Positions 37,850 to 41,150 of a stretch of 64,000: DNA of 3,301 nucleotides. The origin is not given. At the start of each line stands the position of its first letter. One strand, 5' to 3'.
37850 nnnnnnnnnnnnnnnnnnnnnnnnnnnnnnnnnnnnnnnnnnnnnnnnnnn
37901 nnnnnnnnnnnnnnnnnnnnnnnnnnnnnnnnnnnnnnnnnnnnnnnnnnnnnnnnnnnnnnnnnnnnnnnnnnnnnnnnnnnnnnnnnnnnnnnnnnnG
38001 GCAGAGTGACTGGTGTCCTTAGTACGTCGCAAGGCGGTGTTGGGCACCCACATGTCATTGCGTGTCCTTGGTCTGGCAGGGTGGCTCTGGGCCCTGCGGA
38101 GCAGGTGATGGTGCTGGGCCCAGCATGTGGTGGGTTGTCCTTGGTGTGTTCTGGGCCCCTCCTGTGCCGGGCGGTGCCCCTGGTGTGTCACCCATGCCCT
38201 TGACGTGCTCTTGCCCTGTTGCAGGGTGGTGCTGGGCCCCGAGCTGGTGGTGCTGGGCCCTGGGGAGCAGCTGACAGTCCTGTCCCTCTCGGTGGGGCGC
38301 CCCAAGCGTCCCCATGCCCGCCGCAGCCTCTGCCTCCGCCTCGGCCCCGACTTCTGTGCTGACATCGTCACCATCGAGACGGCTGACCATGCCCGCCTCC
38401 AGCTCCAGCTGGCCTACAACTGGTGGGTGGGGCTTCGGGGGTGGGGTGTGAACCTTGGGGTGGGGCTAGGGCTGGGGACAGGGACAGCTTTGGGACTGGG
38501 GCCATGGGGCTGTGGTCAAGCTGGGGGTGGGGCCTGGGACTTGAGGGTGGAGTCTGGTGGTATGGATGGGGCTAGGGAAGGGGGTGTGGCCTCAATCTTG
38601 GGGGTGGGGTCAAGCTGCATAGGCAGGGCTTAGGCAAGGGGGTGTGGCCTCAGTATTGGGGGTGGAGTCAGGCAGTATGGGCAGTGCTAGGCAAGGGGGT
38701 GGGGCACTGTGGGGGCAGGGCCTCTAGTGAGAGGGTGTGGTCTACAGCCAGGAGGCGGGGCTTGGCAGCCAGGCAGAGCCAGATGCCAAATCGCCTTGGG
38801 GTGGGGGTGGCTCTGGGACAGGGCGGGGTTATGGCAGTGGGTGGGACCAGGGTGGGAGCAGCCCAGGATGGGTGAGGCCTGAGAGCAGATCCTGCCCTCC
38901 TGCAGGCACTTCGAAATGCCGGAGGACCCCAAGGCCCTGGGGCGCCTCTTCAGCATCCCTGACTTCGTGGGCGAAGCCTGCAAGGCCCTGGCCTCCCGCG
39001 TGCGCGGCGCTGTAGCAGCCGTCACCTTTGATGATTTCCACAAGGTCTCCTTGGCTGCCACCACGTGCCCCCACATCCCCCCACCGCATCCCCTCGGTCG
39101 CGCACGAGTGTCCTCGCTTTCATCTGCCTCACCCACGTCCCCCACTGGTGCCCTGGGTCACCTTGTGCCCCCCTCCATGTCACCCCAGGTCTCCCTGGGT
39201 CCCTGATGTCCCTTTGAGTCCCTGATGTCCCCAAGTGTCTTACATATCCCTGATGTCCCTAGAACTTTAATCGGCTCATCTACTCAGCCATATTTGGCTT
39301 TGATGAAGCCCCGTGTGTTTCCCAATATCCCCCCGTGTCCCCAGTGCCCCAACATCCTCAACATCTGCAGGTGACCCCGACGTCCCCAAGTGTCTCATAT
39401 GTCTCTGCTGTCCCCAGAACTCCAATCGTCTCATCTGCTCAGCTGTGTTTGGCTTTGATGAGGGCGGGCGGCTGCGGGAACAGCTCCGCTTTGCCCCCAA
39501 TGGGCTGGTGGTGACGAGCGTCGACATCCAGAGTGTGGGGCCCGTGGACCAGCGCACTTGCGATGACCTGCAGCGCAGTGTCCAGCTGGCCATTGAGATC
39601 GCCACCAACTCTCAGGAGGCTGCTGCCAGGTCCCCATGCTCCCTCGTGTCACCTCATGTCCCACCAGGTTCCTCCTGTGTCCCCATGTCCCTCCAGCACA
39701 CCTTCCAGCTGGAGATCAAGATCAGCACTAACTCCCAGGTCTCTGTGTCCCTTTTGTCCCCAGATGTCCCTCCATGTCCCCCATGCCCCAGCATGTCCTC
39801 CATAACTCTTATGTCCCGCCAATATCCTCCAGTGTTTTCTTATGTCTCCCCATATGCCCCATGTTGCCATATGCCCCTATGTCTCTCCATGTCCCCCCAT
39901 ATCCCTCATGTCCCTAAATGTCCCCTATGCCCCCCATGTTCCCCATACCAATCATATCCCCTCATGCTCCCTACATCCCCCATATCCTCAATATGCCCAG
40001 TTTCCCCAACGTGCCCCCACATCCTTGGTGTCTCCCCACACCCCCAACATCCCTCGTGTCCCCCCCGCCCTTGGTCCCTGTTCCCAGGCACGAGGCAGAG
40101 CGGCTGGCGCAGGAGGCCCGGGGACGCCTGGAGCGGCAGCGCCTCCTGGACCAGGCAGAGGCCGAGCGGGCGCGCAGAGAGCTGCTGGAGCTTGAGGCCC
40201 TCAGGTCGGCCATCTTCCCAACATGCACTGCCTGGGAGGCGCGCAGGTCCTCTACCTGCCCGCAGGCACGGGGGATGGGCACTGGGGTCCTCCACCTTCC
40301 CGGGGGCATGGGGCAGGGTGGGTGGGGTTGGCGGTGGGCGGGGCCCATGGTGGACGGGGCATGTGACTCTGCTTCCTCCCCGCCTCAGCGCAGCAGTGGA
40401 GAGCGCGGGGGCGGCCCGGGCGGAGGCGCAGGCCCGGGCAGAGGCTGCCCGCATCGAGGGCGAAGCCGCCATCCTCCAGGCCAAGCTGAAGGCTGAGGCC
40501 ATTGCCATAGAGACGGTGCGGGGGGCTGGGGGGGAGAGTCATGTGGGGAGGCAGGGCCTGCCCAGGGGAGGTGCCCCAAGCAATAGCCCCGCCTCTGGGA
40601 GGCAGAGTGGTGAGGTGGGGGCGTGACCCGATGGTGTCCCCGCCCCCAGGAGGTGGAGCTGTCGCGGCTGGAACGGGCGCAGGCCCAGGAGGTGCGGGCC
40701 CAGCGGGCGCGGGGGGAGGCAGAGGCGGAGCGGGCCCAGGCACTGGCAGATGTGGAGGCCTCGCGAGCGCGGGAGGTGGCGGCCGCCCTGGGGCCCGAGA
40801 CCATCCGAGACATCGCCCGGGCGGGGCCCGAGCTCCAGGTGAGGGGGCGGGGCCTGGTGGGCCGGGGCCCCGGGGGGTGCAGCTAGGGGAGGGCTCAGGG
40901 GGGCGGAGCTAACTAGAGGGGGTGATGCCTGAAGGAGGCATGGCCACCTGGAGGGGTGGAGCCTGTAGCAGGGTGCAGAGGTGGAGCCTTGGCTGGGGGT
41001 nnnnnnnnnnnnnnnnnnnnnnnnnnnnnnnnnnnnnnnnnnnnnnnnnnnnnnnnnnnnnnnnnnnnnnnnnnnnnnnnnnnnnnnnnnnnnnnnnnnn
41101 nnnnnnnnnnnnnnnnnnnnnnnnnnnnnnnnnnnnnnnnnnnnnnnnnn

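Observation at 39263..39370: Open, phase-0, AG/GT-flanked 108-nt pseudo-exon upstream of MVP exon 12, a candidate cryptic cassette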

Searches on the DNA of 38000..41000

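Call 45: search_rna_families(source=window, start=38000, end=41000, threshold=evalue, max_evalue=1)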
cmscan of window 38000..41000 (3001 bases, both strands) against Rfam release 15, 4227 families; matches with E-value up to 1: 0.
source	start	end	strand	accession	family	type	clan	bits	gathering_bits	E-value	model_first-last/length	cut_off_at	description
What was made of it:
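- Tried and rejected: Rfam scan of 38000-41000 on both strands (call 45).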
